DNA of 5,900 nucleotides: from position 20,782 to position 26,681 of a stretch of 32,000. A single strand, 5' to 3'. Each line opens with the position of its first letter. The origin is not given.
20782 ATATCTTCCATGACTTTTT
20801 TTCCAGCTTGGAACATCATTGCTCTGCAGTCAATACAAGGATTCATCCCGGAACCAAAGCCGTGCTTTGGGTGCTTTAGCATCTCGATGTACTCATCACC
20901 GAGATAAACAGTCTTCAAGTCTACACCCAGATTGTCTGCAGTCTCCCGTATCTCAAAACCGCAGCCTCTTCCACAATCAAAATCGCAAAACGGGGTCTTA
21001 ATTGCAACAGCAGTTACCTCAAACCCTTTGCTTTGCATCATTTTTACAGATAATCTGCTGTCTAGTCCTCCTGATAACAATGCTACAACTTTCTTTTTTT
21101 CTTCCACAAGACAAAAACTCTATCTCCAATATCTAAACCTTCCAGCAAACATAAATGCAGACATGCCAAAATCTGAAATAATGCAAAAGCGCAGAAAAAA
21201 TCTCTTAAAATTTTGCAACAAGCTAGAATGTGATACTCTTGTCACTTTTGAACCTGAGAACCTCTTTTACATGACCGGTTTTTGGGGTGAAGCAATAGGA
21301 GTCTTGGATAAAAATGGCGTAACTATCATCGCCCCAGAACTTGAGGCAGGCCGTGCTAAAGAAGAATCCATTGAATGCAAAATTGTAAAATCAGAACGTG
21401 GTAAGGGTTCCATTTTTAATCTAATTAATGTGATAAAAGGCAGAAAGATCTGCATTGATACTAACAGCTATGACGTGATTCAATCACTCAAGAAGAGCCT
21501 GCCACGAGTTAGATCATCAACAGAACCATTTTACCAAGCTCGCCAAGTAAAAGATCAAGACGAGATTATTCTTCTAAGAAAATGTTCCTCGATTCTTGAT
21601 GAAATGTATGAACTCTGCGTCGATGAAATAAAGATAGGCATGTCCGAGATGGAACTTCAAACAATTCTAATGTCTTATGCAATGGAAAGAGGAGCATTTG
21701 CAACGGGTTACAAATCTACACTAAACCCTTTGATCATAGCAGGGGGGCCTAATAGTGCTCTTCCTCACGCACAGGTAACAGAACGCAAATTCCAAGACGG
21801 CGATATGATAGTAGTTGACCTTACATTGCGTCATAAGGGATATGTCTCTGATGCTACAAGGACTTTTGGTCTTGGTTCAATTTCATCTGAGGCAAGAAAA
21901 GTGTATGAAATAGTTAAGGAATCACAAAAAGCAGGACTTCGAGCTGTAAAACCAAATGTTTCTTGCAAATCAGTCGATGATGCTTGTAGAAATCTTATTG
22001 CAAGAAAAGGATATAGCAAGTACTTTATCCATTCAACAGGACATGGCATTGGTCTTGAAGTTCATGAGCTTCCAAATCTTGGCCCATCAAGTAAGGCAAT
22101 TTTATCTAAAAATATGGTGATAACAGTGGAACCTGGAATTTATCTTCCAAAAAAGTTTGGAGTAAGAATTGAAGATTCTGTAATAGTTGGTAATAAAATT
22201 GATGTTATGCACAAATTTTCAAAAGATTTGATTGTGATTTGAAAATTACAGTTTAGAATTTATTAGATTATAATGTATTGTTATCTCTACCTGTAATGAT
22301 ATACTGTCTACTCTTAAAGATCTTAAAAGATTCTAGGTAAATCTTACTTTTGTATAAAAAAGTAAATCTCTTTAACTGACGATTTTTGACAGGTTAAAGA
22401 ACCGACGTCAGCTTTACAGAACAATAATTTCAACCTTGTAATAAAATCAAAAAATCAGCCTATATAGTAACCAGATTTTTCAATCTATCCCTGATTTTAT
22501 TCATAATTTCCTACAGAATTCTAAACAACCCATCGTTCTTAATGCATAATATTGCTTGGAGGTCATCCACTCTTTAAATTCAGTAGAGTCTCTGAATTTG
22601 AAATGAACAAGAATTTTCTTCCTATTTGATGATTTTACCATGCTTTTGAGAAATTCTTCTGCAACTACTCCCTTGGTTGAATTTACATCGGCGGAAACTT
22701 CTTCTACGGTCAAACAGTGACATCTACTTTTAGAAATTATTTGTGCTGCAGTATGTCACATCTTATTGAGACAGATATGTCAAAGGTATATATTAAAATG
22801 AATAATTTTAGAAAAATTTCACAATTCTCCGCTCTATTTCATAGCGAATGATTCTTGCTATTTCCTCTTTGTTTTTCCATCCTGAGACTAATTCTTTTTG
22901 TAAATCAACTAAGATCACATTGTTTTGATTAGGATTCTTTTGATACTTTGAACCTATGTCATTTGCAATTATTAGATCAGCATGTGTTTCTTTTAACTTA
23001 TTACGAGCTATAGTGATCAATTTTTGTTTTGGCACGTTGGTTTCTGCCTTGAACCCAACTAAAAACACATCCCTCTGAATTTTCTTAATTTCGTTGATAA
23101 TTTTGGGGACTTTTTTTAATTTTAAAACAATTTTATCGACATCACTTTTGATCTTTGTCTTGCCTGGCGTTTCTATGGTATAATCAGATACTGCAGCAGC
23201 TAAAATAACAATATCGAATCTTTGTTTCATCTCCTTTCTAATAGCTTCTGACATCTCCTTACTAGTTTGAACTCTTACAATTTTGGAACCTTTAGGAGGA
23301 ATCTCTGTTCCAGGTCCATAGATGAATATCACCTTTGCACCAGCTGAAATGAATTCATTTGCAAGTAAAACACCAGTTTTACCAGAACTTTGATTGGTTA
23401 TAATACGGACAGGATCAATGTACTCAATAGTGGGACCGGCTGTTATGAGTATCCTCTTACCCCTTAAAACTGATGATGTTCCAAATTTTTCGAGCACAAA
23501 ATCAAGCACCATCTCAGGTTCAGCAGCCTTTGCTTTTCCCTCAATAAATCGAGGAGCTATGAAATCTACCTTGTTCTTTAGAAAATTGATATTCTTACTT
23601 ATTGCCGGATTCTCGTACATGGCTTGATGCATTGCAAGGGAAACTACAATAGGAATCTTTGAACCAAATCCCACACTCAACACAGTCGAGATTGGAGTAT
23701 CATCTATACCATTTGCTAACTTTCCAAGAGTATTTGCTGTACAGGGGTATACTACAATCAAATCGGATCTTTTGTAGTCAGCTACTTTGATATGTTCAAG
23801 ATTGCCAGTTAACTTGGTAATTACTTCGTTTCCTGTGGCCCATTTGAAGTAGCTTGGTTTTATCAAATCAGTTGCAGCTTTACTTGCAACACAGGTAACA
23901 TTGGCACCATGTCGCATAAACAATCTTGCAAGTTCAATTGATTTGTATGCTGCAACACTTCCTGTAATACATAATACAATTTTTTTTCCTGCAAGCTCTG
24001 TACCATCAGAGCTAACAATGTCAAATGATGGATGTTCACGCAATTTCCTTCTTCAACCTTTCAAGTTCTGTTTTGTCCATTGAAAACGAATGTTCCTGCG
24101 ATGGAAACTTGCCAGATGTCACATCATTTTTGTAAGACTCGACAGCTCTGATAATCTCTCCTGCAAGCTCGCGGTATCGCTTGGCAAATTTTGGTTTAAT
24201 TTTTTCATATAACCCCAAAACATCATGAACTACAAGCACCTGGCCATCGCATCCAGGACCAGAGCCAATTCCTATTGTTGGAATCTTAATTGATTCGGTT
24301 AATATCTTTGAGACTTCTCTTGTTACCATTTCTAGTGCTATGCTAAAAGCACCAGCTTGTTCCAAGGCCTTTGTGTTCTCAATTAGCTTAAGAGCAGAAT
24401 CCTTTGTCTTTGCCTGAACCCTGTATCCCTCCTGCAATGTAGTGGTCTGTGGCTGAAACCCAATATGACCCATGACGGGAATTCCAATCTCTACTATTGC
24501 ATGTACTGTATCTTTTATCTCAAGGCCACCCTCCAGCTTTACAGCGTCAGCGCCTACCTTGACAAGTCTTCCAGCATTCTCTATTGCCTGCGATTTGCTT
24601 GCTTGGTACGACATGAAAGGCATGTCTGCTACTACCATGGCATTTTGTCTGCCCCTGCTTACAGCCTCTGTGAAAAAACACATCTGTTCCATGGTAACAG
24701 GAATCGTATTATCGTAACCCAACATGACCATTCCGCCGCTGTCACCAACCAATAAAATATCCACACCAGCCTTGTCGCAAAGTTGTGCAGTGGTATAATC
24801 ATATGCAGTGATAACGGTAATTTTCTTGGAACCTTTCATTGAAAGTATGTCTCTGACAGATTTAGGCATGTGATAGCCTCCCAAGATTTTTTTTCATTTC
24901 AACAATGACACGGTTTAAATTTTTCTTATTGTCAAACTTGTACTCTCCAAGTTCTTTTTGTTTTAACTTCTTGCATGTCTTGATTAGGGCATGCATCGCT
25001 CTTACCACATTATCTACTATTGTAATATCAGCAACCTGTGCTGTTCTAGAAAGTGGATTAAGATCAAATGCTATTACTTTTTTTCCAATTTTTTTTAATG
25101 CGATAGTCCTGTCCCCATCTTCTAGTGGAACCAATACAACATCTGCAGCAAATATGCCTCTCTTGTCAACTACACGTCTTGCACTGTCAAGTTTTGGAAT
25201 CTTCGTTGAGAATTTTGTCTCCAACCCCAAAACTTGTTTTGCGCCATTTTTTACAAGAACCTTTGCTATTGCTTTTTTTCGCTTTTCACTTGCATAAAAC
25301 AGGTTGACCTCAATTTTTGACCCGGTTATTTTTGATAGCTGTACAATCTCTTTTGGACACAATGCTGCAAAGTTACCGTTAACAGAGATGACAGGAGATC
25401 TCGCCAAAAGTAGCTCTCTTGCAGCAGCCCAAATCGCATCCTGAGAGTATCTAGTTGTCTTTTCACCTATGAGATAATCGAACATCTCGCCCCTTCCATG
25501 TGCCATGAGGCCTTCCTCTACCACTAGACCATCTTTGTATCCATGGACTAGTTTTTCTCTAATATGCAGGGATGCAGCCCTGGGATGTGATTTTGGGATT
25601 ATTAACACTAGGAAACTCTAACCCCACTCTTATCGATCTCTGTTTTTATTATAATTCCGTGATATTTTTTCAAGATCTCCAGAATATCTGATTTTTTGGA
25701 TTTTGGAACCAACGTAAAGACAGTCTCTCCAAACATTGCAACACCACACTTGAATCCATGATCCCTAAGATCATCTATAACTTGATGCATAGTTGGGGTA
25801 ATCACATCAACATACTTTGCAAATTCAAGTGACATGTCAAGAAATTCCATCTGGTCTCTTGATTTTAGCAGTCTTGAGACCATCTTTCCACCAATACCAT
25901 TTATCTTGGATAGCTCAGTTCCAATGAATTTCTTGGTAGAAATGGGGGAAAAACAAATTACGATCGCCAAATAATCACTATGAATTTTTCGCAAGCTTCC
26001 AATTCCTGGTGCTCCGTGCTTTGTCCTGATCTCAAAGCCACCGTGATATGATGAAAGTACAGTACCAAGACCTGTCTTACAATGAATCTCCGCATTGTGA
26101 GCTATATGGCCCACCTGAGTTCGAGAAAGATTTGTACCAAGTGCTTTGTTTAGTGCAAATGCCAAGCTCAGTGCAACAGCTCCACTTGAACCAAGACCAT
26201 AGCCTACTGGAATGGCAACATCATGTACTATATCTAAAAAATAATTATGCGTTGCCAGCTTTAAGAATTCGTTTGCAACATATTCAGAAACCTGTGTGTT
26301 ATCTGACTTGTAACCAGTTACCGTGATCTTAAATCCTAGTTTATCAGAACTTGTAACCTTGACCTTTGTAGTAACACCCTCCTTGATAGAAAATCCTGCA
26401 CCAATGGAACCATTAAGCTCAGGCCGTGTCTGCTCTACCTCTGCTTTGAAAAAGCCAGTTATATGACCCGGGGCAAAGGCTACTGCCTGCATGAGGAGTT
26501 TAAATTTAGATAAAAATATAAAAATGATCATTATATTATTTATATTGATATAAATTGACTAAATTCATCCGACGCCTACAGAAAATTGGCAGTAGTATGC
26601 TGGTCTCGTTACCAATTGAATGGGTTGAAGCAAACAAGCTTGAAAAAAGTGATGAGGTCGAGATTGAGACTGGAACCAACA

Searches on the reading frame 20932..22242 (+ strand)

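Call 52: search_protein_families(library=pfam, proteins=[window:20932-22242:+], max_evalue=0.01)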
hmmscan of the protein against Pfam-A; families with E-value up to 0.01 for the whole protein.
window:20932-22242:+ (436 aa): 2 families
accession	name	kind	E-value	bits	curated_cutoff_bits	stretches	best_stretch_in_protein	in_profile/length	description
PF00557.29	Peptidase_M24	-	3.8e-61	206.9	23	1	215-419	3-206/208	Metallopeptidase family M24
PF01321.24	Creatinase_N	-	8.4e-16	59.1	22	1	87-206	1-128/128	Creatinase/Prolidase N-terminal domain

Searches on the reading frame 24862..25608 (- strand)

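Call 52: search_protein_families(library=pfam, proteins=[window:24862-25608:-], max_evalue=0.01)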
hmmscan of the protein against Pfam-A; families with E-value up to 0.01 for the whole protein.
window:24862-25608:- (248 aa): 1 family
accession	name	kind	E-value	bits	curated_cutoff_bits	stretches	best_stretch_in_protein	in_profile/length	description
PF02006.22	PPS_PS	-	1.9e-68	229.9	26.4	1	66-236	1-174/176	Phosphopantothenate/pantothenate synthetase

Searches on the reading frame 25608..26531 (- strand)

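Call 52: search_protein_families(library=pfam, proteins=[window:25608-26531:-], max_evalue=0.01)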
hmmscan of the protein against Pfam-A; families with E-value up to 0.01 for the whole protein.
window:25608-26531:- (307 aa): 3 families
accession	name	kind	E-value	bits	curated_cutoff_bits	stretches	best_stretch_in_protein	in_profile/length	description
PF00288.32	GHMP_kinases_N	-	1.6e-12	47.9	22.3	1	97-165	16-87/87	GHMP kinases N terminal domain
PF22700.2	MVD-like_N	-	4.1e-06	26.9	27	1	39-145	22-129/157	Diphosphomevalonate decarboxylase-like N-terminal domain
PF08544.19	GHMP_kinases_C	-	0.00031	21.5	21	1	222-289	5-81/85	GHMP kinases C terminal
